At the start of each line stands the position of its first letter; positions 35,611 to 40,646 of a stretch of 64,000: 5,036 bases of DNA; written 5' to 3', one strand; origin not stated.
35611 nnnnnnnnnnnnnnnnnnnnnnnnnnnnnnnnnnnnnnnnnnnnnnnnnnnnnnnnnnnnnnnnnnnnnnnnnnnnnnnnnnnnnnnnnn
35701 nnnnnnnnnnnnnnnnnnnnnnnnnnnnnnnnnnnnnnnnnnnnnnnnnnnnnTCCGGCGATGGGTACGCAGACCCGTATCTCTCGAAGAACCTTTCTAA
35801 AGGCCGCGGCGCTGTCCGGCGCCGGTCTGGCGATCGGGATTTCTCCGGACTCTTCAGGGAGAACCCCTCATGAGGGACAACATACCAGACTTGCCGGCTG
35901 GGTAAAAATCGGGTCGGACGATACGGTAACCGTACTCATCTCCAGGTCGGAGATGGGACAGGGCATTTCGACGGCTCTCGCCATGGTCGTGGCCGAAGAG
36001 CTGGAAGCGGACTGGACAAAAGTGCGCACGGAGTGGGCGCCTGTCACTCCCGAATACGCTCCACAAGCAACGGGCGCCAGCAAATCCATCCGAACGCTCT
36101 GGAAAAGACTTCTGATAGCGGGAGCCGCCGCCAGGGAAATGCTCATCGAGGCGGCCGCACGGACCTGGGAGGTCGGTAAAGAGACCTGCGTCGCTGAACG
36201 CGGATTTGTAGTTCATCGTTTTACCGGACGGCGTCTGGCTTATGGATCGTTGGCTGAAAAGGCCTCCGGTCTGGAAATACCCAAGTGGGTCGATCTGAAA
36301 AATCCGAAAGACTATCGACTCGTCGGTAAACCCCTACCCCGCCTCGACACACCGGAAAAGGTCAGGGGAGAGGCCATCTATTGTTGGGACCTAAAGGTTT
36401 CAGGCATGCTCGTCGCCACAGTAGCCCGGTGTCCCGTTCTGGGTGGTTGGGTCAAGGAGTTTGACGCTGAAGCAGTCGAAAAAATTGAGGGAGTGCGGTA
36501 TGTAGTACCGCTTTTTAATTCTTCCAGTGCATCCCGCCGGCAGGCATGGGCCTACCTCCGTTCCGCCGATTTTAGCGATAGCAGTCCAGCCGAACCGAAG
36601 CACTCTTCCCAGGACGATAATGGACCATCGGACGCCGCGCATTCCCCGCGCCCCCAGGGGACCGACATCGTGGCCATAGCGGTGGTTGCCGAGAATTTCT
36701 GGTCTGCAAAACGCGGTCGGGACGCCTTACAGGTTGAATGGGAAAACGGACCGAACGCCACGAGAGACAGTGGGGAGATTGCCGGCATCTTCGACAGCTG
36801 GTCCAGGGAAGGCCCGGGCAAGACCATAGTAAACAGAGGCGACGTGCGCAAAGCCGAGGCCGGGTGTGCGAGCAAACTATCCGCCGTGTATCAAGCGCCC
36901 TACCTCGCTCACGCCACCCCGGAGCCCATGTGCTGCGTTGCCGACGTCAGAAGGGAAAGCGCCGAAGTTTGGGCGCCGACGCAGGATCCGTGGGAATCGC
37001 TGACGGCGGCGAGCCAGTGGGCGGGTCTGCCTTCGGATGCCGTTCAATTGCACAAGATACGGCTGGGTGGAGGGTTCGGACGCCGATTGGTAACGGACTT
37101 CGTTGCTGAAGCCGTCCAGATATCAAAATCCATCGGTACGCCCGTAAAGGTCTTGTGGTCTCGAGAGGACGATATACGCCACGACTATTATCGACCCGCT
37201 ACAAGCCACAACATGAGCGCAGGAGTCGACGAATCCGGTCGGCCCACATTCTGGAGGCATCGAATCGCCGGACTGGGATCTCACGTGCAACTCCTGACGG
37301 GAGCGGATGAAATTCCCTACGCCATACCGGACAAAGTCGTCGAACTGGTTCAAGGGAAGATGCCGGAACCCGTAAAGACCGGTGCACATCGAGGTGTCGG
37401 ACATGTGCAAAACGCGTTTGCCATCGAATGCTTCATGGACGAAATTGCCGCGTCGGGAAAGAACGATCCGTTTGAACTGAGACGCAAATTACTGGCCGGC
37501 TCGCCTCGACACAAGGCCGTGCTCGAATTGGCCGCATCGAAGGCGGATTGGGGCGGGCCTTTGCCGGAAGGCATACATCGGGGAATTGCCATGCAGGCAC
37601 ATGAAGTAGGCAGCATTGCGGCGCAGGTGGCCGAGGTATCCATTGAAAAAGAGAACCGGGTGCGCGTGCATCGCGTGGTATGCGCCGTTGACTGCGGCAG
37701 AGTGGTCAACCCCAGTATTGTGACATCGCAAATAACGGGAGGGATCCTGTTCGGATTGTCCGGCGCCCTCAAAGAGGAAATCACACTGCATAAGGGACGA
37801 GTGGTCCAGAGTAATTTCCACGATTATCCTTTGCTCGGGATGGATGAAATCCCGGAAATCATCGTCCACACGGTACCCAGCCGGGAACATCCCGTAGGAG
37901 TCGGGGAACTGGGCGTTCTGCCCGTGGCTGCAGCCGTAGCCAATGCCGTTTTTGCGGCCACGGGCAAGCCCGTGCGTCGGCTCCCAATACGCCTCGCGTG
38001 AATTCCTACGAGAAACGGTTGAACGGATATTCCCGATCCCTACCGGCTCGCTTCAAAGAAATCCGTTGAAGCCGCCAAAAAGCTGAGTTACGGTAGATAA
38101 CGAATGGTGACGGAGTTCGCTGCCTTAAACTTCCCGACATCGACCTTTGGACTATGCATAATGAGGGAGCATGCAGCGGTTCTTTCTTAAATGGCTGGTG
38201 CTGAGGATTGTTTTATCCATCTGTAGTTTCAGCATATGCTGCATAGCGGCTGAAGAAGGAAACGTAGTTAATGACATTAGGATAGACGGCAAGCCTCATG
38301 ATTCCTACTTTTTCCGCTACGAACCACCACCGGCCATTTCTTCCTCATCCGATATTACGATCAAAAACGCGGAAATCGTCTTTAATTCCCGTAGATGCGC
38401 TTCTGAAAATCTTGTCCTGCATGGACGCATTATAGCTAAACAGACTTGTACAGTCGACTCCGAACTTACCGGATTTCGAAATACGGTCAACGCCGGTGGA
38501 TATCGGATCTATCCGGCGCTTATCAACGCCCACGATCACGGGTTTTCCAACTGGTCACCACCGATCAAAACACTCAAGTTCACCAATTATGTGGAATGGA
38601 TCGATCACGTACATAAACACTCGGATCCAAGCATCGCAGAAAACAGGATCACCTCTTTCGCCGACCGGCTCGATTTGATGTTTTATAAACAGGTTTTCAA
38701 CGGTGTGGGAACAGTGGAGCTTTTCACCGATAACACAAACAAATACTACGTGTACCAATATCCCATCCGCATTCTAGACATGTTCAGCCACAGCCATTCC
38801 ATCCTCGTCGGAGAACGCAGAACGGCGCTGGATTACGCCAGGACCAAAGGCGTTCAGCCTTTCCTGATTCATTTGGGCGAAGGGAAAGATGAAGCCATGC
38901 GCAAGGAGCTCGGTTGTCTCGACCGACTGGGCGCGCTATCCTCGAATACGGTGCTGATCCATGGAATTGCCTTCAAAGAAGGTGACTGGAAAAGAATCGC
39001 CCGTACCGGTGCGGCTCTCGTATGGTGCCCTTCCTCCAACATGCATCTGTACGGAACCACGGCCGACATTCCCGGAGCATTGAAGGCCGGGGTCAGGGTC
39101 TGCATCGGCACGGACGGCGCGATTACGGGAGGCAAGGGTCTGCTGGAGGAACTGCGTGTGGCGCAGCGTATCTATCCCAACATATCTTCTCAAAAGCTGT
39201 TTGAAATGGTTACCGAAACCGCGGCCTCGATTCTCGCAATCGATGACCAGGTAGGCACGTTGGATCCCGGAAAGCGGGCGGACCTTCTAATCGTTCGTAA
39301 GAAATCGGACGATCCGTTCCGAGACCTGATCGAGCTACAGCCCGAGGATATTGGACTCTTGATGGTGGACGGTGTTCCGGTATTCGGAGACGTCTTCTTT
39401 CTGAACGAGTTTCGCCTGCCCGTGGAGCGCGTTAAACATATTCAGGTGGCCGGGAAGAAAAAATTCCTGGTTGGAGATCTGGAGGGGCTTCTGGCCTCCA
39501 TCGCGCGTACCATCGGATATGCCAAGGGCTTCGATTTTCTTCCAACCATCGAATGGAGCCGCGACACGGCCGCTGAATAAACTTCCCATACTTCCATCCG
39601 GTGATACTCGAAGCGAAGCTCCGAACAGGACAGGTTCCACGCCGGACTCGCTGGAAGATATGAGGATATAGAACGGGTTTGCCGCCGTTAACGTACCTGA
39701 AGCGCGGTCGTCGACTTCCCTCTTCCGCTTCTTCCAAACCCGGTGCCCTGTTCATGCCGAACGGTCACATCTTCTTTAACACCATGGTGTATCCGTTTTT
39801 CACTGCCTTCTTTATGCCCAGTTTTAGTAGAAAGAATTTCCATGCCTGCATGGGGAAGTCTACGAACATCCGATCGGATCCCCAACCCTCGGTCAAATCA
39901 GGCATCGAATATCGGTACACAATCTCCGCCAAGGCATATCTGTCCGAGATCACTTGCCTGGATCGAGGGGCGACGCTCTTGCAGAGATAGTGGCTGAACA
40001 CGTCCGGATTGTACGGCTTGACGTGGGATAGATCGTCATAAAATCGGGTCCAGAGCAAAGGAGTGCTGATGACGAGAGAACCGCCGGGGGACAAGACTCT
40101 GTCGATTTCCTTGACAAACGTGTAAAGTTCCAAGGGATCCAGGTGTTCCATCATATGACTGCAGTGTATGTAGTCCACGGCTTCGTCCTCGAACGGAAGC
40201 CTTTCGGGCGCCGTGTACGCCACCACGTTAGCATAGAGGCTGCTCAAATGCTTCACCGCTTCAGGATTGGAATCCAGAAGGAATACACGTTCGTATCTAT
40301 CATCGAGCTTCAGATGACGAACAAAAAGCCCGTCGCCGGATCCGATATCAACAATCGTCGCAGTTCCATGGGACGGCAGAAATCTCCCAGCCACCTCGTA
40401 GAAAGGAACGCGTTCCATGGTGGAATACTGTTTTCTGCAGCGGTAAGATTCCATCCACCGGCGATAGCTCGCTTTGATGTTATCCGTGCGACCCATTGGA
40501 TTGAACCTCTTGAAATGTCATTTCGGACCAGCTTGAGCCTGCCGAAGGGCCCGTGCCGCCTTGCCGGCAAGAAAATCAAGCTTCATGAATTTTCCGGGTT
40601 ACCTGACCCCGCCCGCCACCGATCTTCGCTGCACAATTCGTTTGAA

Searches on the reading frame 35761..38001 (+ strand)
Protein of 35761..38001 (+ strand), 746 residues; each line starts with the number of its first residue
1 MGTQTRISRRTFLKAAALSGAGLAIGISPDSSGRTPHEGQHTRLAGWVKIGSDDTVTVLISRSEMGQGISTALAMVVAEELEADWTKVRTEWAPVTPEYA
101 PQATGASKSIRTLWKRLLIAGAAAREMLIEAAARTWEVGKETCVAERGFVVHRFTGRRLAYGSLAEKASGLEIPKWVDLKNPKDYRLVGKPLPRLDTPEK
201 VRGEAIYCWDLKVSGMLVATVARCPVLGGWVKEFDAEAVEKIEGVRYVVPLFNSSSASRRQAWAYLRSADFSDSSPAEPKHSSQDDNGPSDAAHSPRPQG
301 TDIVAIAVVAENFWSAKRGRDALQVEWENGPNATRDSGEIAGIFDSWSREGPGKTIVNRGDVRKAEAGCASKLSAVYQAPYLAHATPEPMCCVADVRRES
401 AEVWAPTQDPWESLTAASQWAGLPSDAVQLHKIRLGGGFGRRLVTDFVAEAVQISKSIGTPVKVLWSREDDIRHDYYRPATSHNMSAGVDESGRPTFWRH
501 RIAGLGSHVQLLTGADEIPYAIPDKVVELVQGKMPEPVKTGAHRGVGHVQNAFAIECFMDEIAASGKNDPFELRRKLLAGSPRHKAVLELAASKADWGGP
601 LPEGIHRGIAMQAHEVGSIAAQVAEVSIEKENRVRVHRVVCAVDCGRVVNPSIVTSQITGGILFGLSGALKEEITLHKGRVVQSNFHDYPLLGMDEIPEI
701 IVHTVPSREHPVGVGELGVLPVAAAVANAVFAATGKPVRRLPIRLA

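Call 67: search_protein_families(library=pfam, proteins=[window:35761-38001:+], max_evalue=0.00001)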
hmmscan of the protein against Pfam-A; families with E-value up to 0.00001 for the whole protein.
window:35761-38001:+ (746 aa): 2 families
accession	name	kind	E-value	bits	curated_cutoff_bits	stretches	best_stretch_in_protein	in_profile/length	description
PF20256.3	MoCoBD_2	-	3.1e-37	129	27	2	618-698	201-283/283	Molybdopterin cofactor-binding domain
PF02738.23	MoCoBD_1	-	6.1e-32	111.1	27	1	357-576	11-242/244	Molybdopterin cofactor-binding domain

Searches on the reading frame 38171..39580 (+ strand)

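Call 67: search_protein_families(library=pfam, proteins=[window:38171-39580:+], max_evalue=0.00001)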
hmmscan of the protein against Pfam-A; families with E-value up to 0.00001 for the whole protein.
window:38171-39580:+ (469 aa): 2 families
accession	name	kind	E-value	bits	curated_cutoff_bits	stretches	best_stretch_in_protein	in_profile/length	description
PF01979.26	Amidohydro_1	-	1.4e-22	80.9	25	1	231-401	151-342/345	Amidohydrolase family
PF07969.17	Amidohydro_3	-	1.2e-09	38.7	29.7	1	269-404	317-471/472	Amidohydrolase family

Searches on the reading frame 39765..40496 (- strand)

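Call 67: search_protein_families(library=pfam, proteins=[window:39765-40496:-], max_evalue=0.00001)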
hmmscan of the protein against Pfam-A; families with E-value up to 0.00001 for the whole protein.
window:39765-40496:- (243 aa): 4 families
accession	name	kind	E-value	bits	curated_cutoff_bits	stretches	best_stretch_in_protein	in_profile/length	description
PF08241.18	Methyltransf_11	-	4.2e-16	59.8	21.2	1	49-143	1-95/95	Methyltransferase domain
PF13649.12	Methyltransf_25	-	3.3e-13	50.6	27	1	48-139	1-97/97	Methyltransferase domain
PF13489.12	Methyltransf_23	-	3.3e-12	46.9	27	1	44-148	22-121/164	Methyltransferase domain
PF08242.18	Methyltransf_12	-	6.7e-09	36.8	30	1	49-141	1-98/98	Methyltransferase domain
